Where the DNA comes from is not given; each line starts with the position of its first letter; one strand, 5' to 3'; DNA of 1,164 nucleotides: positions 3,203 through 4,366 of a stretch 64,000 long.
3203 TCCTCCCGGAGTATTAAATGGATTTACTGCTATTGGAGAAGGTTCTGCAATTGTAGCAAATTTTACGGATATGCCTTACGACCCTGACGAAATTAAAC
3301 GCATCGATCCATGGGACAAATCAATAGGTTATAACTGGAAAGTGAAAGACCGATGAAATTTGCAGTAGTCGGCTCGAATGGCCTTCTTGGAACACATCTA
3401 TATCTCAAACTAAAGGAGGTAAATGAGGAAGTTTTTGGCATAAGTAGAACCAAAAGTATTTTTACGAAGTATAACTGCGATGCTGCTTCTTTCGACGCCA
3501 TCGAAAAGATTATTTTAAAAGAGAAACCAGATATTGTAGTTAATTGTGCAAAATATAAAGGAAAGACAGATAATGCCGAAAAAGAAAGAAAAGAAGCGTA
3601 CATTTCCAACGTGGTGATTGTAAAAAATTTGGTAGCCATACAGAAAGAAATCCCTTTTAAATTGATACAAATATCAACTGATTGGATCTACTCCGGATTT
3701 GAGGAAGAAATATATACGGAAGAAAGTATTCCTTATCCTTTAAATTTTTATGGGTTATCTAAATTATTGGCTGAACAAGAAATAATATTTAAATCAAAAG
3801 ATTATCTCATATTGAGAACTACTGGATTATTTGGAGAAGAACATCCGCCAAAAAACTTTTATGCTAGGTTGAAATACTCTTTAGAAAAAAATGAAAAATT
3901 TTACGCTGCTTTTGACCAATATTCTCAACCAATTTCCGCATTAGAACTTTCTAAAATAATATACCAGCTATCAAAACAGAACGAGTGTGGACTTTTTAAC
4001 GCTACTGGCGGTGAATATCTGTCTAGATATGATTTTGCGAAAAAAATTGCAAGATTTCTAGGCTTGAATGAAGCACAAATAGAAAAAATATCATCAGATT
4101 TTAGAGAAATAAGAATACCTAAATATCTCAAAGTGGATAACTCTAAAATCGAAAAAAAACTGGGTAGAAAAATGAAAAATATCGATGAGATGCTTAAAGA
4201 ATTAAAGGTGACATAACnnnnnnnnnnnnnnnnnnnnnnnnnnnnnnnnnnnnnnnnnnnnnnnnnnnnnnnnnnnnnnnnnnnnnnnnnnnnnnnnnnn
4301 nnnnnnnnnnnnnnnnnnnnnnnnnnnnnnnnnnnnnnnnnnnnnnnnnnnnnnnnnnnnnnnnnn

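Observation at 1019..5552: Bacterial-type CDP-3,6-dideoxyhexose biosynthesis cluster in an archaeal genome, with the E1 signature present and no E3 reductase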

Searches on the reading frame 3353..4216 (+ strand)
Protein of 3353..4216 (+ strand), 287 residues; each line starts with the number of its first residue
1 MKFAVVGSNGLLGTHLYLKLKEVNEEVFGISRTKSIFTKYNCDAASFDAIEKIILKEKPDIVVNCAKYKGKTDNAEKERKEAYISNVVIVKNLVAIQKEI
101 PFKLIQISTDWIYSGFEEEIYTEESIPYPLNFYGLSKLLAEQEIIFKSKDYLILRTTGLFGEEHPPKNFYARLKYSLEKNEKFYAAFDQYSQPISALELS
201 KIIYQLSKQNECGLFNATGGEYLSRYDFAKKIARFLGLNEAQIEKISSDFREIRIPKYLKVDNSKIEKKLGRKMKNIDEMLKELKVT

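Call 3: search_protein_families(library=pfam, proteins=[window:3353-4216:+])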
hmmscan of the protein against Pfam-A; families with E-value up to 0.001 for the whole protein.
window:3353-4216:+ (287 aa): 4 families
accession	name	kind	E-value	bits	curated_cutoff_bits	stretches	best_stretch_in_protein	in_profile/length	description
PF04321.23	RmlD_sub_bind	-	3.3e-50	171.2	27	1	1-283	1-280/287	RmlD substrate binding domain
PF01370.27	Epimerase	-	1.3e-20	74.3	20.9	1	5-170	3-182/240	NAD dependent epimerase/dehydratase family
PF16363.11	GDP_Man_Dehyd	-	1.6e-08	34.8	27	1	7-282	4-330/332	GDP-mannose 4,6 dehydratase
PF02719.21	Polysacc_synt_2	-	0.00031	20.5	20.2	0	21-146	37-151/293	Polysaccharide biosynthesis protein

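Call 4: search_protein_families(library=ncbifam, proteins=[window:3353-4216:+])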
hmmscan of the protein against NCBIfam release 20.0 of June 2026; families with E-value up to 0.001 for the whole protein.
window:3353-4216:+ (287 aa): 7 families
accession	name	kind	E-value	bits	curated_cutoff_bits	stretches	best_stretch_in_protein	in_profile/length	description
TIGR01214.1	rmlD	equivalog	3.9e-47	160.7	224.05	1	3-283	2-280/285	dTDP-4-dehydrorhamnose reductase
NF007440.0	PRK09987.1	equivalog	3e-17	62.9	308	1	5-229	5-227/299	dTDP-4-dehydrorhamnose reductase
TIGR01777.1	yfcH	hypoth_equivalog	1.9e-07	31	207.35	1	4-132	2-135/292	TIGR01777 family oxidoreductase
NF042423.1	oxyalk_red_Shew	equivalog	1.4e-06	27.7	580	1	4-151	12-163/331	2-alkyl-3-oxoalkanoate reductase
TIGR01181.1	dTDP_gluc_dehyt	equivalog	3.4e-06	26.4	365.1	1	38-162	53-184/321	dTDP-glucose 4,6-dehydratase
TIGR01179.1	galE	equivalog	6e-06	25.3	262.3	1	36-143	48-155/332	UDP-glucose 4-epimerase GalE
TIGR02197.1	heptose_epim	equivalog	0.00019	20.7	274.6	0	72-145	77-150/316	ADP-glyceromanno-heptose 6-epimerase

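Call 26: search_solved_structures(query=window:3353-4216:+, show_alignments=1, max_evalue=1e-10)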
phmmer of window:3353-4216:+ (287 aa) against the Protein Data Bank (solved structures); distinct sequences matched with E-value up to 1e-10: 12.
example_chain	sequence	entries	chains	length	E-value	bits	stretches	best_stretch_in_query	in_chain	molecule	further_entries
2ggs_A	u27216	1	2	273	3.1e-33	118.7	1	2-245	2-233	273aa long hypothetical dTDP-4-dehydrorhamnose reductase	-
3sc6_A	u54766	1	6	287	3.7e-27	98.8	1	4-250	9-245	dTDP-4-dehydrorhamnose reductase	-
1vl0_A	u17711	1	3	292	5.7e-27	98.1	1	1-283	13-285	DTDP-4-dehydrorhamnose reductase, rfbD ortholog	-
8g22_A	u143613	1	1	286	4e-18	69.1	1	4-236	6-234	dTDP-4-dehydrorhamnose reductase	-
2ydx_A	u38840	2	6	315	4.6e-16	62.4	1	4-268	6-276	METHIONINE ADENOSYLTRANSFERASE 2 SUBUNIT BETA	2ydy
4ndn_E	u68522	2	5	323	5.1e-16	62.2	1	4-268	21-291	Methionine adenosyltransferase 2 subunit beta | Isoform 2 of Methionine adenosyltransferase 2 subunit beta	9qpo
4ktt_E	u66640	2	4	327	5.3e-16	62.2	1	4-268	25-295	Methionine adenosyltransferase 2 subunit beta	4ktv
30gd_E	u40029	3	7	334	5.7e-16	62.1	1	4-268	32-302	Isoform 1 of Methionine adenosyltransferase 2 subunit beta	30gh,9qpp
4wpg_A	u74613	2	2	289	3.7e-15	59.4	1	4-239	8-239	dTDP-4-dehydrorhamnose reductase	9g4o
5u9c_A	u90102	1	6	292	4e-14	56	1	2-239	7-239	dTDP-4-dehydrorhamnose Reductase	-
1kbz_A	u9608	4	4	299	9.2e-13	51.6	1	38-232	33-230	dTDP-glucose oxidoreductase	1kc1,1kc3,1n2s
8ctr_A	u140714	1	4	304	3.8e-11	46.3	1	1-196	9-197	dTDP-4-dehydrorhamnose reductase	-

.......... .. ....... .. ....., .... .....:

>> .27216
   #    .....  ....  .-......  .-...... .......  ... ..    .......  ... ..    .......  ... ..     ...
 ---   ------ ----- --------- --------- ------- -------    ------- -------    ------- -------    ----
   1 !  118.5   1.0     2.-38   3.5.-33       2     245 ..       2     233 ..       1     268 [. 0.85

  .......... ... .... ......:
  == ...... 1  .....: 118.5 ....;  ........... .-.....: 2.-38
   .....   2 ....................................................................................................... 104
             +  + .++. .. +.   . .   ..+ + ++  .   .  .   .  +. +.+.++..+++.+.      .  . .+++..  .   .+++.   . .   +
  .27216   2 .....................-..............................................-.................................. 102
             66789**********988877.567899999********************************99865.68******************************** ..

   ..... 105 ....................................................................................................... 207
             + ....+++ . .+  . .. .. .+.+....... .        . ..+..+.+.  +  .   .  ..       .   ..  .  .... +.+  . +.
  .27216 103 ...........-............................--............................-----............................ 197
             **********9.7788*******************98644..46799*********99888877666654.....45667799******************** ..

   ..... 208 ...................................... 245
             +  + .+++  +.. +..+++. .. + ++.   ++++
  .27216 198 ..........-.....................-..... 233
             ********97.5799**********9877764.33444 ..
